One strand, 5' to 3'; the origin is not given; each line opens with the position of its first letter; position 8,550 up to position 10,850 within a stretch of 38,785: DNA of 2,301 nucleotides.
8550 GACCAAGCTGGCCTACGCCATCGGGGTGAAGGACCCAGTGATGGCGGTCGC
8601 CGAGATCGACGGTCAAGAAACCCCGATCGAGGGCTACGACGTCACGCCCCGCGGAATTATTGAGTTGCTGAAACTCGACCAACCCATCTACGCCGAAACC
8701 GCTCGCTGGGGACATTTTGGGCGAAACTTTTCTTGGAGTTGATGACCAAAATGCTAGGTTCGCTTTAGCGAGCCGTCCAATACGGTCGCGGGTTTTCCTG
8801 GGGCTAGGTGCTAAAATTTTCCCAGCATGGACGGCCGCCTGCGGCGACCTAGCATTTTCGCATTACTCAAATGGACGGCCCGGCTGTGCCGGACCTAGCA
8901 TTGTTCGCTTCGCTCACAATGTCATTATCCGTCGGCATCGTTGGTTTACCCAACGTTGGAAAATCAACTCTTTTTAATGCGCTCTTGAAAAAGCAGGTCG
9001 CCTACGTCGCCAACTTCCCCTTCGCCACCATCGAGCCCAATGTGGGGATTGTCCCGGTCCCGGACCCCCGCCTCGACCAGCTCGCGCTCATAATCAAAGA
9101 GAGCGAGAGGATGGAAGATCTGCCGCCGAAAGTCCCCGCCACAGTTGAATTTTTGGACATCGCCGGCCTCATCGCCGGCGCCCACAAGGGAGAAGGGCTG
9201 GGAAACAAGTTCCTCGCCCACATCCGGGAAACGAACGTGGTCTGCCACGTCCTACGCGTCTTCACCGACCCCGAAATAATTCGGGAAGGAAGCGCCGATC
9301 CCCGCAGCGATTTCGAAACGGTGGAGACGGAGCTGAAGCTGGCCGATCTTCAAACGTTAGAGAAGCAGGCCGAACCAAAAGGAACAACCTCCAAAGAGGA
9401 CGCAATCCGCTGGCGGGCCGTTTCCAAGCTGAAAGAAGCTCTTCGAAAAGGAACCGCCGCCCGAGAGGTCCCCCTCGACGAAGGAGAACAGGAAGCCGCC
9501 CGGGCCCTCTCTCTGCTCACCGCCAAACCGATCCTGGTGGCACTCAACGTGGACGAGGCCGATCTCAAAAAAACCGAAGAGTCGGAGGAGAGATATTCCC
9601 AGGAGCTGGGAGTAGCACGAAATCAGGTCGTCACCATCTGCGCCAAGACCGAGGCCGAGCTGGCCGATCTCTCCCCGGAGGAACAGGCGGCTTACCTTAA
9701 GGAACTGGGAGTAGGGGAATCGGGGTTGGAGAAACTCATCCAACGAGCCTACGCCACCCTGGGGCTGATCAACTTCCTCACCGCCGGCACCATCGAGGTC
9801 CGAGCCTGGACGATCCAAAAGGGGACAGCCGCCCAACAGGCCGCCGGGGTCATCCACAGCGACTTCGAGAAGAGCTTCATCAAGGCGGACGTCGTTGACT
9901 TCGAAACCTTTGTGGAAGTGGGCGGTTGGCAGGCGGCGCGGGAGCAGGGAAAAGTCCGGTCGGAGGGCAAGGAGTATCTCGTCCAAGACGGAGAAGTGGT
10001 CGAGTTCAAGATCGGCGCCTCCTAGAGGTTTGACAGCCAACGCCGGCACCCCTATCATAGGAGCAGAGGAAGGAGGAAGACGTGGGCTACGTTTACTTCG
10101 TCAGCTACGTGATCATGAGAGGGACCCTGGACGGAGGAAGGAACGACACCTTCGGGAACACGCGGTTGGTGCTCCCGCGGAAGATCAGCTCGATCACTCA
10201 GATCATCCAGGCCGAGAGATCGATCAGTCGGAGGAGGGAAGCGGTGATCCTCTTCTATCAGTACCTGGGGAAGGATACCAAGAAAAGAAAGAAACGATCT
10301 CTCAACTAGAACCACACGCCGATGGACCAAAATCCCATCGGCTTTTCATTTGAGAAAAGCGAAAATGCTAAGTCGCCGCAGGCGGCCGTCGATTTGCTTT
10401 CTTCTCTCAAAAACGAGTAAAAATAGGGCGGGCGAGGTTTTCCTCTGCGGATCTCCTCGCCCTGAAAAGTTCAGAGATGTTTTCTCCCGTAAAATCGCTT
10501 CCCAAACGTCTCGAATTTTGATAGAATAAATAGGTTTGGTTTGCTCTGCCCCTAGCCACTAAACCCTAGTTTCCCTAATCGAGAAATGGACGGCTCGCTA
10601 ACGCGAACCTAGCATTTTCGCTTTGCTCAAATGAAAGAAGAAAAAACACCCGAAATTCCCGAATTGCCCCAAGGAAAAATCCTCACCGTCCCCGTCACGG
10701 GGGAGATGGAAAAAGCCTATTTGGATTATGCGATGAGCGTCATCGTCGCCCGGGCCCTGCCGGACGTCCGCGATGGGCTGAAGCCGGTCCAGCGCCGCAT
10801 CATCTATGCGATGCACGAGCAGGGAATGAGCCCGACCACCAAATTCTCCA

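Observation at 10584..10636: Forward copies of the element sit 20-23 nt upstream of Shine-Dalgarno-less ATG starts (portable promoter/leader cassette?)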

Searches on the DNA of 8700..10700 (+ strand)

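Call 53: search_rna_families(source=window, start=8700, end=10700, threshold=evalue, max_evalue=1)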
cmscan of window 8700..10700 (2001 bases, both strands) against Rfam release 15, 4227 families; matches with E-value up to 1: 0.
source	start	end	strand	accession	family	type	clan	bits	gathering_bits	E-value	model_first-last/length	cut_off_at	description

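Call 55: build_rna_model(alignment_id=A1, structure=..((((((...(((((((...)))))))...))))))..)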
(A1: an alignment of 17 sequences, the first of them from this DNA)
Model R1 built from alignment A1 (17 sequences, 39 columns); structure: as given.
model positions 39; base pairs 13; branch points 0; effective number of sequences 17; information 1.067 bits per position. Calibrated on 0.2 Mb of random sequence (short: E-values are rough).
structure used (alignment columns):
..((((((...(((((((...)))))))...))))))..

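Call 56: search_with_rna_model(model_id=R1, source=window, filters=off, max_evalue=1)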
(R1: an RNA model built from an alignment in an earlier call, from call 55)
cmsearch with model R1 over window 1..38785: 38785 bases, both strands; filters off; matches with E-value up to 1: 11.
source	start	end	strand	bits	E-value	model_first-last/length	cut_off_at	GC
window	8822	8860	+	52.4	1e-13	1-39/39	no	0.67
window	10581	10620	+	43.7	5.7e-11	1-39/39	no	0.52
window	10360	10398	-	37.3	5.8e-09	1-39/39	no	0.59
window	19447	19484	+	35.6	1.9e-08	1-39/39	no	0.55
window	8866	8906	+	32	2.7e-07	1-39/39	no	0.61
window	8746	8785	-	28.9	2.6e-06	1-39/39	no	0.52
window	1349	1388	+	25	4.4e-05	1-39/39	no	0.52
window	26893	26933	+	22.1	0.00034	1-39/39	no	0.49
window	1393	1431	+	20.9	0.00083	1-39/39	no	0.49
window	19475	19513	-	11.4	0.83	1-39/39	no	0.46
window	28249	28285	-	11.3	0.85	1-39/39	no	0.46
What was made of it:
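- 10581..10633 (+): Copy F, the finding itself. X(up) AAATG is 10584-10588 and contains the ancestral gyrA ATG at 10586-10588. The core GACGG-hairpin-CCTAG is 10589-10612. X' CATTT is 10613-10617. The 3' arm AAATG is 10629-10633 and contains the present gyrA ATG at 10631. Covariance-model hit of 43.7 bits (call 56).
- Checked: A covariance-model scan finds exactly 9 copies in the window (call 56).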

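Call 57: search_with_rna_model(model_id=R1, sources=[L006, L007, L009, L011, L012, L013, L014, L016, L017, L018, L019, L020, L021, L022, L023, L024, L025, L026, L027, L028, L029, L030, L031, L032, L033, L034, L035], max_evalue=0.01)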
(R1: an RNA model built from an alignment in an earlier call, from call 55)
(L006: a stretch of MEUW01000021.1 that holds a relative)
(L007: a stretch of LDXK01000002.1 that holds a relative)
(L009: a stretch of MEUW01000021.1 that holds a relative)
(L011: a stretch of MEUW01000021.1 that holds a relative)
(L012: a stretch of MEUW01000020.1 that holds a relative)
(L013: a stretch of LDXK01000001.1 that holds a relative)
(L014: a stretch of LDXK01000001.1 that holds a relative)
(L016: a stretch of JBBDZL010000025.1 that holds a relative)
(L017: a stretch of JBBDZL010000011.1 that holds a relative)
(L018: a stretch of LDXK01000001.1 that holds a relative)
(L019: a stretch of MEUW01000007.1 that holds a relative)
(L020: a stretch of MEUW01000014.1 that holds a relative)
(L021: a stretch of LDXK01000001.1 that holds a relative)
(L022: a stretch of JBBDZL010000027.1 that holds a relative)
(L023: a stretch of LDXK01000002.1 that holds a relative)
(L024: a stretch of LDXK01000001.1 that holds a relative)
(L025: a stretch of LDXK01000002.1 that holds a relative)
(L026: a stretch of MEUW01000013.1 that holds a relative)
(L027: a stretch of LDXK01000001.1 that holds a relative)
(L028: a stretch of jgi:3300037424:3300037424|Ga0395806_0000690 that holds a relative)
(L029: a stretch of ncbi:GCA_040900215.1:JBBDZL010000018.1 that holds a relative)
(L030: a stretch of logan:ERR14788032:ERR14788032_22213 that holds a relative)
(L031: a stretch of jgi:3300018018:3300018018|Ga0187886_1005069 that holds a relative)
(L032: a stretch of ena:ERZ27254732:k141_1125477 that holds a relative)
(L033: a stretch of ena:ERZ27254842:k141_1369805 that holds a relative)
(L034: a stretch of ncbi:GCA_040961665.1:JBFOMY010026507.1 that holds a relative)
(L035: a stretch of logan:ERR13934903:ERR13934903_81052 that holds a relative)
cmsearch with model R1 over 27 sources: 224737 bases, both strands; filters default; matches with E-value up to 0.01: 54.
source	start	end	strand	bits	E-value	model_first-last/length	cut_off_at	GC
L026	7848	7886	-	55.2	8.2e-14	1-39/39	no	0.59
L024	6652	6690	+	53.4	2.9e-13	1-39/39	no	0.56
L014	1376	1414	+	53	3.9e-13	1-39/39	no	0.51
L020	5392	5430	+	52.4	5.9e-13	1-39/39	no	0.49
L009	7876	7914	-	52.1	7.5e-13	1-39/39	no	0.51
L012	7371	7409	-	50.9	1.8e-12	1-39/39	no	0.51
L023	3525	3563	-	50.1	3.3e-12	1-39/39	no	0.56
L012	5592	5630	+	49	7e-12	1-39/39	no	0.44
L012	2916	2954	-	48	1.5e-11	1-39/39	no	0.56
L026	6895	6933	+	47.2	2.7e-11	1-39/39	no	0.62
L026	6853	6891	+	46.6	3.9e-11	1-39/39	no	0.64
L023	7168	7206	+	46.5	4.3e-11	1-39/39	no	0.54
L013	2924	2962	+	46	6.3e-11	1-39/39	no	0.56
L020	4481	4519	+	42.3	9e-10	1-39/39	no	0.49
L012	4308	4346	+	40.2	4.2e-09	1-39/39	no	0.51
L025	7335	7373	-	39.4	7.3e-09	1-39/39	no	0.46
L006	1516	1553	-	38.9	1.1e-08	1-39/39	no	0.47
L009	5139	5176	+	37.8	2.3e-08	1-39/39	no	0.42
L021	2855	2892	-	37.5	3e-08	1-39/39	no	0.39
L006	1774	1811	-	37.3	3.4e-08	1-39/39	no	0.47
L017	433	477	-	36.4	6.6e-08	1-39/39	no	0.44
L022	3203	3240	-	36.3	6.9e-08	1-39/39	no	0.5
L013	1975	2015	+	36.3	7e-08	1-39/39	no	0.66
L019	3489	3526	-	35.2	1.5e-07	1-39/39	no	0.53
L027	7712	7753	-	35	1.8e-07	1-39/39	no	0.45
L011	5726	5767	-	34.9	2e-07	1-39/39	no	0.43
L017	4366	4403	+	34.3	3.1e-07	1-39/39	no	0.45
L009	5095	5132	+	33.7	4.5e-07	1-39/39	no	0.45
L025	7290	7328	-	31.5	2.2e-06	1-39/39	no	0.59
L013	2448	2485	-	31.5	2.2e-06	1-39/39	no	0.47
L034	5480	5518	+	31.4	2.4e-06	1-39/39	no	0.51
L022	3245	3282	-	31.2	2.9e-06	1-39/39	no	0.55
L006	1818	1859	-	31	3.2e-06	1-39/39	no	0.38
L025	7652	7689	-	30.5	4.8e-06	1-39/39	no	0.42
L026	6937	6975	+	30.3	5.2e-06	1-39/39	no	0.54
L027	3783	3820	-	30.3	5.3e-06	1-39/39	no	0.5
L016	6029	6066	-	30.3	5.6e-06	1-39/39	no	0.5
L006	4774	4812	+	30.2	6e-06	1-39/39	no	0.62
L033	260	299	-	29.1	1.3e-05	1-39/39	no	0.57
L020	5707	5747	+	28.9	1.5e-05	1-39/39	no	0.44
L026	3385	3425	+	28.8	1.6e-05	1-39/39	no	0.56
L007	7356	7393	-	28.5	2e-05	1-39/39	no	0.53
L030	2767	2806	+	27.8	3.4e-05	1-39/39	no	0.57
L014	7950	7990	+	27.4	4.3e-05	1-39/39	no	0.56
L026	4723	4763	-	26.2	0.00011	1-39/39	no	0.66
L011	5681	5720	-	25.3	0.0002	1-39/39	no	0.47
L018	1710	1747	-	24.7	0.00032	1-39/39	no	0.53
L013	1326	1364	+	24.2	0.00046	1-39/39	no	0.62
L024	3621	3660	+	22.6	0.0014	1-39/39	no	0.38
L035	2320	2359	+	21.8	0.0025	1-39/39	no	0.47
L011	1211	1248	+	21.1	0.0041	1-39/39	no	0.55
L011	1254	1291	+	21.1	0.0041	1-39/39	no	0.55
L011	1168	1205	+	20.8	0.0053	1-39/39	no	0.55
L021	5869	5910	+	20.7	0.0058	1-39/39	no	0.52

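Call 58: search_with_rna_model(model_id=R1, sources=[window, L006, L007, L009, L011, L012, L013, L014, L016, L017, L018, L019, L020, L021, L022, L023, L024, L025, L026, L027, L030, L033, L034, L035], max_evalue=0.01, make_alignment=true)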
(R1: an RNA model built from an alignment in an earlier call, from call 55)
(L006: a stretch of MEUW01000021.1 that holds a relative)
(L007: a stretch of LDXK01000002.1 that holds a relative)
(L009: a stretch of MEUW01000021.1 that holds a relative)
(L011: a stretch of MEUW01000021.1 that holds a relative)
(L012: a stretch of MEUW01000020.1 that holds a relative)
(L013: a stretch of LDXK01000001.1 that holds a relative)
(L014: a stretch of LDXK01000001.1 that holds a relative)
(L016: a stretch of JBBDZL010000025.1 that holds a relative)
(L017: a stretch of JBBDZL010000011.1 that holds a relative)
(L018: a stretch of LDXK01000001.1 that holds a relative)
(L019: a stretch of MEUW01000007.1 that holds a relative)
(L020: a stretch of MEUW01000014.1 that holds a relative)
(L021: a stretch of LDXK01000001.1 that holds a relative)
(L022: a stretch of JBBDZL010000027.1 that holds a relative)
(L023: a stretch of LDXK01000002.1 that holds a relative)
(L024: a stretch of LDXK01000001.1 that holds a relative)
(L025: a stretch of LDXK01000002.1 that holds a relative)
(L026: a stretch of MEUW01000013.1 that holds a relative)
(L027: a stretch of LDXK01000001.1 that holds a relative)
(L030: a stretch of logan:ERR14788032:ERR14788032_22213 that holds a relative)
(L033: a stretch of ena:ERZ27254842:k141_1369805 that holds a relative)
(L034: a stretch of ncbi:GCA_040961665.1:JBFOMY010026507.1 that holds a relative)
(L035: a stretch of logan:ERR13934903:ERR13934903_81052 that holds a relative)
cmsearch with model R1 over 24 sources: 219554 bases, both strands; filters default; matches with E-value up to 0.01: 63.
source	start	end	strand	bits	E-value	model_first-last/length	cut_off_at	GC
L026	7848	7886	-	55.2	8e-14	1-39/39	no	0.59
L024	6652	6690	+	53.4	2.9e-13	1-39/39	no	0.56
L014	1376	1414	+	53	3.9e-13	1-39/39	no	0.51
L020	5392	5430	+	52.4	5.8e-13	1-39/39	no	0.49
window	8822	8860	+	52.4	5.9e-13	1-39/39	no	0.67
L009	7876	7914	-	52.1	7.3e-13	1-39/39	no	0.51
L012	7371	7409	-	50.9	1.7e-12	1-39/39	no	0.51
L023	3525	3563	-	50.1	3.2e-12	1-39/39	no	0.56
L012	5592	5630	+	49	6.8e-12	1-39/39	no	0.44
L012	2916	2954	-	48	1.4e-11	1-39/39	no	0.56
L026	6895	6933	+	47.2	2.6e-11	1-39/39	no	0.62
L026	6853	6891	+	46.6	3.8e-11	1-39/39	no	0.64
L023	7168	7206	+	46.5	4.2e-11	1-39/39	no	0.54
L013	2924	2962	+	46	6.1e-11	1-39/39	no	0.56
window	10581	10620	+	43.7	3.2e-10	1-39/39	no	0.52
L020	4481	4519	+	42.3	8.8e-10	1-39/39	no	0.49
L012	4308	4346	+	40.2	4.1e-09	1-39/39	no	0.51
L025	7335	7373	-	39.4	7.2e-09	1-39/39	no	0.46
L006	1516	1553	-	38.9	1.1e-08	1-39/39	no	0.47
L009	5139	5176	+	37.8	2.2e-08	1-39/39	no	0.42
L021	2855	2892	-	37.5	3e-08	1-39/39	no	0.39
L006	1774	1811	-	37.3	3.4e-08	1-39/39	no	0.47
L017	433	477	-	36.4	6.4e-08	1-39/39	no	0.44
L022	3203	3240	-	36.3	6.8e-08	1-39/39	no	0.5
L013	1975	2015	+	36.3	6.8e-08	1-39/39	no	0.66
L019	3489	3526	-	35.2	1.5e-07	1-39/39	no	0.53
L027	7712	7753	-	35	1.8e-07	1-39/39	no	0.45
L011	5726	5767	-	34.9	1.9e-07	1-39/39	no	0.43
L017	4366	4403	+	34.3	3e-07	1-39/39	no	0.45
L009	5095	5132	+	33.7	4.4e-07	1-39/39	no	0.45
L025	7290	7328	-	31.5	2.2e-06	1-39/39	no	0.59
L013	2448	2485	-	31.5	2.2e-06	1-39/39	no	0.47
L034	5480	5518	+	31.4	2.3e-06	1-39/39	no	0.51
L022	3245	3282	-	31.2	2.8e-06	1-39/39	no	0.55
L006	1818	1859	-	31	3.1e-06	1-39/39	no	0.38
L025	7652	7689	-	30.5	4.7e-06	1-39/39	no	0.42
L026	6937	6975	+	30.3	5.1e-06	1-39/39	no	0.54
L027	3783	3820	-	30.3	5.1e-06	1-39/39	no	0.5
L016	6029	6066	-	30.3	5.4e-06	1-39/39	no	0.5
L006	4774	4812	+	30.2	5.9e-06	1-39/39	no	0.62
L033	260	299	-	29.1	1.3e-05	1-39/39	no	0.57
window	8746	8785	-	28.9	1.5e-05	1-39/39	no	0.52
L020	5707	5747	+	28.9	1.5e-05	1-39/39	no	0.44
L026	3385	3425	+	28.8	1.5e-05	1-39/39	no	0.56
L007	7356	7393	-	28.5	1.9e-05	1-39/39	no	0.53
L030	2767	2806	+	27.8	3.3e-05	1-39/39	no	0.57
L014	7950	7990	+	27.4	4.2e-05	1-39/39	no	0.56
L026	4723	4763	-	26.2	0.00011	1-39/39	no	0.66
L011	5681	5720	-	25.3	0.0002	1-39/39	no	0.47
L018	1710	1747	-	24.7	0.00031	1-39/39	no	0.53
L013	1326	1364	+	24.2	0.00045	1-39/39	no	0.62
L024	3621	3660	+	22.6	0.0014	1-39/39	no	0.38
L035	2320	2359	+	21.8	0.0025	1-39/39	no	0.47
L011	1211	1248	+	21.1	0.004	1-39/39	no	0.55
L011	1254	1291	+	21.1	0.004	1-39/39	no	0.55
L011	1168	1205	+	20.8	0.0052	1-39/39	no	0.55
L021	5869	5910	+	20.7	0.0057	1-39/39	no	0.52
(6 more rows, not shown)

Alignment A2: 63 matches aligned to the model, 54 columns, each read 5' to 3' on its own strand. Consensus structure (alignment columns), stored with it:
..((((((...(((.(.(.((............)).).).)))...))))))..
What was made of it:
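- The covariance model finds 9 copies in the window and 54 in 225 kb of relatives (calls 56-58).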

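Call 65: search_with_rna_model(model_id=R1, sources=[L032, L033, L036, L037, L038, L039, L040, L028], max_evalue=1)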
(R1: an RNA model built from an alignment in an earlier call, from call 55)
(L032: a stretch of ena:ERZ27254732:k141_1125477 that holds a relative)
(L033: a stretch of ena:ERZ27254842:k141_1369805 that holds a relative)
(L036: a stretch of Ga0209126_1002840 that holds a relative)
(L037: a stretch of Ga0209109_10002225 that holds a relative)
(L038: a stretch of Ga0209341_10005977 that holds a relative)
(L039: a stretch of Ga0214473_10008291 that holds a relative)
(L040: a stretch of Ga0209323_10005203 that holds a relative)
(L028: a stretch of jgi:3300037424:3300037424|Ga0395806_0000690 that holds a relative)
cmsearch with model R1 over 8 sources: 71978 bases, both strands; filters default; matches with E-value up to 1: 3.
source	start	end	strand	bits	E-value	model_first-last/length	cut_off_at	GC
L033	260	299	-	29.1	4.1e-06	1-39/39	no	0.57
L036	4571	4610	+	29.1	4.1e-06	1-39/39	no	0.57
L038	3148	3187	-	29.1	4.1e-06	1-39/39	no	0.57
